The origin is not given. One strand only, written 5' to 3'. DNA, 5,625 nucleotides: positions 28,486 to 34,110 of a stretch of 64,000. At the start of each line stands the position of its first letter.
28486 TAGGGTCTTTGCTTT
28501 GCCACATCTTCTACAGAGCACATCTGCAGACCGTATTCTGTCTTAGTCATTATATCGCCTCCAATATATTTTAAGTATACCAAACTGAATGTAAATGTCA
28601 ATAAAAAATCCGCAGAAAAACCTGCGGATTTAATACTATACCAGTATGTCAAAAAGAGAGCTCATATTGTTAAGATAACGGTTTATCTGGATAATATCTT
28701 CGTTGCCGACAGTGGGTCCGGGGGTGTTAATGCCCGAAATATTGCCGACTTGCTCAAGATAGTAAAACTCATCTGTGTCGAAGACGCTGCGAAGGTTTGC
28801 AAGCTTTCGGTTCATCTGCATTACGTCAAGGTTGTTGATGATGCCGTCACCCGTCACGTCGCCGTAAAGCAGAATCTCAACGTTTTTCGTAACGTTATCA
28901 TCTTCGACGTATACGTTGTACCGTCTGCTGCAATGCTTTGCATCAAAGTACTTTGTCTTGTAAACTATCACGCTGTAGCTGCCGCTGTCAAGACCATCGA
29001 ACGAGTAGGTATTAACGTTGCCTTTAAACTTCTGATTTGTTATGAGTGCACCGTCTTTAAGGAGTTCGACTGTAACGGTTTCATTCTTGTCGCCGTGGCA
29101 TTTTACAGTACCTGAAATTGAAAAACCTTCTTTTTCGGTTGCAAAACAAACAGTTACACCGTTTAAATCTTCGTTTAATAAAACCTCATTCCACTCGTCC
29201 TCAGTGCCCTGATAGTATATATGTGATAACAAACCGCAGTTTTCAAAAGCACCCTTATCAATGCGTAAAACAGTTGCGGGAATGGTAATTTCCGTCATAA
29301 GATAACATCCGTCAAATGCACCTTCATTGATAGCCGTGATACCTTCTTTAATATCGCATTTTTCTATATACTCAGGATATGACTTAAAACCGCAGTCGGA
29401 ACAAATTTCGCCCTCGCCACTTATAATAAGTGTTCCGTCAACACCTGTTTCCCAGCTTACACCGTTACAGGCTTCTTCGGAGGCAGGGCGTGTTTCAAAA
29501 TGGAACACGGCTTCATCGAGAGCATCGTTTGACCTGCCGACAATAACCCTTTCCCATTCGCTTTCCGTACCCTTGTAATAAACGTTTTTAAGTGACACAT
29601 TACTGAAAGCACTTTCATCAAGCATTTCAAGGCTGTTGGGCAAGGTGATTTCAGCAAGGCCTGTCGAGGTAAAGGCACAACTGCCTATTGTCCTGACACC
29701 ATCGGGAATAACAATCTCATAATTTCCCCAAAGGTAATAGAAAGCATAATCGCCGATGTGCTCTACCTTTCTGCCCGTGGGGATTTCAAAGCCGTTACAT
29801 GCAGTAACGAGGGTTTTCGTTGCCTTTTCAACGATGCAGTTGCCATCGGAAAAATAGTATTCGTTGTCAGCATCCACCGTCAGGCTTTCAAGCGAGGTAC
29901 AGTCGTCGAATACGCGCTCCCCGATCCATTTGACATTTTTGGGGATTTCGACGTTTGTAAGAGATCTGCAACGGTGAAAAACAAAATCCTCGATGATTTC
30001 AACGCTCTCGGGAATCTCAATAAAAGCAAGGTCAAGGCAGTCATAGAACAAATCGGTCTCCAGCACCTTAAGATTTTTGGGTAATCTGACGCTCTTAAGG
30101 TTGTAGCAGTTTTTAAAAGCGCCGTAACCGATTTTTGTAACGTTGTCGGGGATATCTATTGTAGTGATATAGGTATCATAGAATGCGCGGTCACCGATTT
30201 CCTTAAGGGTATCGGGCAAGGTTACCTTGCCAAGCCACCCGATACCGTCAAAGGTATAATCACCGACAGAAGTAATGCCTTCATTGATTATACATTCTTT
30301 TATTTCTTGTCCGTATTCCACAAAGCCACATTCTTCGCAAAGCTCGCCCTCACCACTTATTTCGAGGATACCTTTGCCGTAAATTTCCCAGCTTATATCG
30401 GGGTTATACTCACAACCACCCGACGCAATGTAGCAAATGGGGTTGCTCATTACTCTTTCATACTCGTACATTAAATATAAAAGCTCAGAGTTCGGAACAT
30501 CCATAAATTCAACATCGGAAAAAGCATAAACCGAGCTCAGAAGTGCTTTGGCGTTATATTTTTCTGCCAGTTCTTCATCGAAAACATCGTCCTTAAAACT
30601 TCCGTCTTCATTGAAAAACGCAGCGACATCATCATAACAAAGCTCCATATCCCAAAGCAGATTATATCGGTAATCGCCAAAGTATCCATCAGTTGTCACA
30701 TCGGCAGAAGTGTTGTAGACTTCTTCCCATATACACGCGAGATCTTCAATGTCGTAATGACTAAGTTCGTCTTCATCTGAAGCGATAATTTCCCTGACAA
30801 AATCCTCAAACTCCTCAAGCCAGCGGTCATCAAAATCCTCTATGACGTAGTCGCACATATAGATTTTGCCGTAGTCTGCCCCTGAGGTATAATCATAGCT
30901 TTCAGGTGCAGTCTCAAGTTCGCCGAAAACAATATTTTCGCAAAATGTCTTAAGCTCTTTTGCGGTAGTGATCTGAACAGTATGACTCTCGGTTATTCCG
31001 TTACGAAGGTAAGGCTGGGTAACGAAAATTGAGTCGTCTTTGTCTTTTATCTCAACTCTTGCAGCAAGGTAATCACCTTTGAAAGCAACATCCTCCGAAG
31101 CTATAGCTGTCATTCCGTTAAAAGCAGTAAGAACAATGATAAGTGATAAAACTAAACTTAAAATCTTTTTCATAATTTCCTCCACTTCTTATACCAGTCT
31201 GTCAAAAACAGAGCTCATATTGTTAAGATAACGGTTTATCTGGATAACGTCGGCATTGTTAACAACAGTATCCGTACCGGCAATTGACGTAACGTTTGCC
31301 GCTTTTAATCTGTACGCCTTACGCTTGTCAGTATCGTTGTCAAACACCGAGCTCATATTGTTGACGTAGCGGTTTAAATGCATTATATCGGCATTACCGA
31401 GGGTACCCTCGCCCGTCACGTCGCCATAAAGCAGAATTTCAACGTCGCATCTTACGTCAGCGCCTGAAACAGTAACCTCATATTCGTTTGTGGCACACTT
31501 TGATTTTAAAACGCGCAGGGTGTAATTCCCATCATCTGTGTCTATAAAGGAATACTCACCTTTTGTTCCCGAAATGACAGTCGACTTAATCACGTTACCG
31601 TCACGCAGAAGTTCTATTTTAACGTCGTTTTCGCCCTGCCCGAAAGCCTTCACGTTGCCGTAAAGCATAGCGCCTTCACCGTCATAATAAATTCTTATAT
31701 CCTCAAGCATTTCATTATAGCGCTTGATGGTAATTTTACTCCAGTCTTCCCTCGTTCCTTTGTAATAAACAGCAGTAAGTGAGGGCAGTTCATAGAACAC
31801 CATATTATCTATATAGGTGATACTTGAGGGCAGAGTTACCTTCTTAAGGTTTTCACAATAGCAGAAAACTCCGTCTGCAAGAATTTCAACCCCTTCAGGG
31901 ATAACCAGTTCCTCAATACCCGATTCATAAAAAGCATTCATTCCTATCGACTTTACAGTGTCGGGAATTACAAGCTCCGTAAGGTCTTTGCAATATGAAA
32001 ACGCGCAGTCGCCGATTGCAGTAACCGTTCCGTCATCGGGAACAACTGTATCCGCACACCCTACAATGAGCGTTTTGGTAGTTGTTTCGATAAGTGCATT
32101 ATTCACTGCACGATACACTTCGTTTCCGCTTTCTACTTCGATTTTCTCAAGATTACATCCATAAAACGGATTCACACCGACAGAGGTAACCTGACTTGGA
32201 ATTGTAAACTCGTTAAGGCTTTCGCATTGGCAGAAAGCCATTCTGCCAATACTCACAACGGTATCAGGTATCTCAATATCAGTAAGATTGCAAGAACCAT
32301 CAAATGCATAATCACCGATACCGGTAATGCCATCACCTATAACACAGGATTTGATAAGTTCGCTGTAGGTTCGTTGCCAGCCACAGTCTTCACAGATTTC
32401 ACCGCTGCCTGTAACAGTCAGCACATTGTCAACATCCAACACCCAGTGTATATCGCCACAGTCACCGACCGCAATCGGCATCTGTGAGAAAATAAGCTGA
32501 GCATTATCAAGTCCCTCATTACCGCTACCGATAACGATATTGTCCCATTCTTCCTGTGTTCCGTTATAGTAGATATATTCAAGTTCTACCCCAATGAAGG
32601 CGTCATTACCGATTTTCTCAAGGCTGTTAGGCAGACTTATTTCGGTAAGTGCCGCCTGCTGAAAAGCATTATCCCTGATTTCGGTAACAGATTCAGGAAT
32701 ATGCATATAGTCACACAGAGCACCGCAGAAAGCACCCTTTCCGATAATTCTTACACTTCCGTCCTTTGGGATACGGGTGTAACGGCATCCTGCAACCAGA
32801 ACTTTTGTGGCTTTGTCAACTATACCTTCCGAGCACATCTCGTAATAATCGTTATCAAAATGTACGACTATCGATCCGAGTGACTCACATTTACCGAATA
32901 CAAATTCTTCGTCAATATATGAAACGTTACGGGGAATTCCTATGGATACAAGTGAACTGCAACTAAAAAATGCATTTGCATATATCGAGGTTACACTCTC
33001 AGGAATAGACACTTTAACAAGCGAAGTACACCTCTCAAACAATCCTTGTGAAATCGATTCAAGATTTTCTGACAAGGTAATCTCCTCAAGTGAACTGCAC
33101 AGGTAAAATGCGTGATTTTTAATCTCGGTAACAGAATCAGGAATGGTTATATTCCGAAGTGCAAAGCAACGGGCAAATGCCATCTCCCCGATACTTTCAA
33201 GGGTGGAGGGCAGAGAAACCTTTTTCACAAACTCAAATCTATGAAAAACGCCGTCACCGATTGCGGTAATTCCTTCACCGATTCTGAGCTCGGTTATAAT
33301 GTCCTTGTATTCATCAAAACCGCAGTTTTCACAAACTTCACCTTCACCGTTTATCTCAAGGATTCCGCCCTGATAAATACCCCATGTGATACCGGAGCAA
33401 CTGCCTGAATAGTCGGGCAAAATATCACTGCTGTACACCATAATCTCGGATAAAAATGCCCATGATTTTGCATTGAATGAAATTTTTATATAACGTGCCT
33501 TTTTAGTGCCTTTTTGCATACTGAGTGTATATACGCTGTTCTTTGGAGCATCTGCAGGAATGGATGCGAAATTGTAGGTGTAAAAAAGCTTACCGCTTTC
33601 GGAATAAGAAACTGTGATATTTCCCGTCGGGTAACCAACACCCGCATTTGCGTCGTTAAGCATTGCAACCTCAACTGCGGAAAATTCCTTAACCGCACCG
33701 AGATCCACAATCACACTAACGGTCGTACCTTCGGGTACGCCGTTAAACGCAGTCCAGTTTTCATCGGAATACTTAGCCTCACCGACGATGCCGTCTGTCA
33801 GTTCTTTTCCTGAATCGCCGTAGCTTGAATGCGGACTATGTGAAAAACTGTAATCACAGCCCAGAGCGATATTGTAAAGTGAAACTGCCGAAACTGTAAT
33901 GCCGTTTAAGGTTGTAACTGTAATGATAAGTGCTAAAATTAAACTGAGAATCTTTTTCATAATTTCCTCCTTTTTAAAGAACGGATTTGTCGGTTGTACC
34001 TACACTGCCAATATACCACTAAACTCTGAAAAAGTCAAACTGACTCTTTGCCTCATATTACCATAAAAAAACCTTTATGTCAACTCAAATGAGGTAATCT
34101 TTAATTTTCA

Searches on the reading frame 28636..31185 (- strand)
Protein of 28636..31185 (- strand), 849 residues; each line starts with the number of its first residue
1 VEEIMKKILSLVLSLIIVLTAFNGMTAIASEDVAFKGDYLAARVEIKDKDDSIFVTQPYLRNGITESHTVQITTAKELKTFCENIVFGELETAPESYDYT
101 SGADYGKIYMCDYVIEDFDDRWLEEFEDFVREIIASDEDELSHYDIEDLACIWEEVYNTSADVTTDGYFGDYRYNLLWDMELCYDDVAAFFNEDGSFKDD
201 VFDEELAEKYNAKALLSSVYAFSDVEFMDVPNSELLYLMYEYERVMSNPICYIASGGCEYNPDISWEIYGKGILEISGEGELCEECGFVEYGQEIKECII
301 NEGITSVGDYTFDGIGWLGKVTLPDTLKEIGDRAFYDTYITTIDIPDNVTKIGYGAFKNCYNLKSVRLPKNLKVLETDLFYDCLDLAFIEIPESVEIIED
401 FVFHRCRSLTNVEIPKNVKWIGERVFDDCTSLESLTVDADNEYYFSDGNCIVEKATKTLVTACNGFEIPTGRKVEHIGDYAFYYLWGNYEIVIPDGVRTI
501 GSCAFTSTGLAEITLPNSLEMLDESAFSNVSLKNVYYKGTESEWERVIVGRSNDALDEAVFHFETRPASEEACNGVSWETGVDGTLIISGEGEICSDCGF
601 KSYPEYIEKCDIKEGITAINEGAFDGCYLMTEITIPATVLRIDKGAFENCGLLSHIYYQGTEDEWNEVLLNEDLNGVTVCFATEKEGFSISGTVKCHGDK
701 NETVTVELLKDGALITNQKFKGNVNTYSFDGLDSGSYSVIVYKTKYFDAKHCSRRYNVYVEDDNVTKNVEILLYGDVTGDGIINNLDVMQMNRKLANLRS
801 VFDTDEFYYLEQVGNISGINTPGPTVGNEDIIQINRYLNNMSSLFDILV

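Call 83: search_protein_families(library=pfam, proteins=[window:28636-31185:-], max_evalue=0.01)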
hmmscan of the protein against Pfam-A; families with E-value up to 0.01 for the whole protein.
window:28636-31185:- (849 aa): 3 families
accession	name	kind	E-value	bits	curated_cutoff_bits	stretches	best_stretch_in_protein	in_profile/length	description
PF13306.12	LRR_5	-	8.1e-63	210.4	27.7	4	292-399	10-116/127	BspA type Leucine rich repeat region (6 copies)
PF13855.12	LRR_8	-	8.9e-05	22.6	27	0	348-386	12-51/61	Leucine rich repeat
PF00404.24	Dockerin_1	-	0.0014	19.2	22.9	1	774-796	1-23/57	Dockerin type I domain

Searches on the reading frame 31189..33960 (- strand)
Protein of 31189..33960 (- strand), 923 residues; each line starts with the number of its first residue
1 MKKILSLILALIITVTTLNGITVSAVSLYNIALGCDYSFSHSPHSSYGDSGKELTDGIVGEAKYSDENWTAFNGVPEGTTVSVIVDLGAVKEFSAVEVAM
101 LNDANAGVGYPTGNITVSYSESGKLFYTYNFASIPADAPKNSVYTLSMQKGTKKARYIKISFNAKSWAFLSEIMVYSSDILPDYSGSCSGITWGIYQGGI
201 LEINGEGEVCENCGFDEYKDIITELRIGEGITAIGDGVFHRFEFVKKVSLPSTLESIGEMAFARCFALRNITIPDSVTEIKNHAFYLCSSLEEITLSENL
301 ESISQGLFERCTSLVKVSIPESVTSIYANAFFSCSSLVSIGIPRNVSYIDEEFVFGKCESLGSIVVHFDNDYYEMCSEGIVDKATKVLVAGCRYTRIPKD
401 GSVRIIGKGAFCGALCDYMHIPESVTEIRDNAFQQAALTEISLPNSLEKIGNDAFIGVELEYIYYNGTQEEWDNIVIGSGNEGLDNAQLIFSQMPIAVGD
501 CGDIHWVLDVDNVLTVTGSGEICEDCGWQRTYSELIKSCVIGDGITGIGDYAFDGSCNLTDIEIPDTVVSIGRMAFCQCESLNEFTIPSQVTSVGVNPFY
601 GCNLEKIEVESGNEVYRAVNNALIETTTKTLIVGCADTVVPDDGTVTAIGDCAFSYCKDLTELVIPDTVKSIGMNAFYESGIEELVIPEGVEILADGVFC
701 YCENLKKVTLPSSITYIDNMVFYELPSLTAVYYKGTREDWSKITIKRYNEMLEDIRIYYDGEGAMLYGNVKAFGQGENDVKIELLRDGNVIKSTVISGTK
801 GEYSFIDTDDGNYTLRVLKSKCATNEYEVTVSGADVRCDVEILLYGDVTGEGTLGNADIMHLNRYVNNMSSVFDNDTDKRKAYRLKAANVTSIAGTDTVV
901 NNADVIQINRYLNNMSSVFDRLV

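Call 83: search_protein_families(library=pfam, proteins=[window:31189-33960:-], max_evalue=0.01)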
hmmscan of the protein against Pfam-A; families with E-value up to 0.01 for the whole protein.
window:31189-33960:- (923 aa): 7 families
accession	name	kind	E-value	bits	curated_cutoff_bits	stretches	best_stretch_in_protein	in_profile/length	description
PF13306.12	LRR_5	-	1e-95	316.8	27.7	5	221-334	12-123/127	BspA type Leucine rich repeat region (6 copies)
PF13855.12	LRR_8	-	2.1e-09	37.5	27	1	277-315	13-52/61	Leucine rich repeat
PF00754.31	F5_F8_type_C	-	4.8e-07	30.4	28.2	1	50-168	13-122/127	F5/8 type C domain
PF05725.18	FNIP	-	2.9e-05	24.5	21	0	314-332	5-23/44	FNIP Repeat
PF13620.12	CarboxypepD_reg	-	0.00014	22.6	32.3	1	778-836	15-75/82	Carboxypeptidase regulatory-like domain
PF17210.9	SdrD_B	-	0.0006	20.4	29.7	1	775-839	22-84/112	SdrD B-like domain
PF22633.2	F5_F8_type_C_2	-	0.0065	17.5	27.8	0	78-160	17-91/91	NedA-like, galactose-binding domain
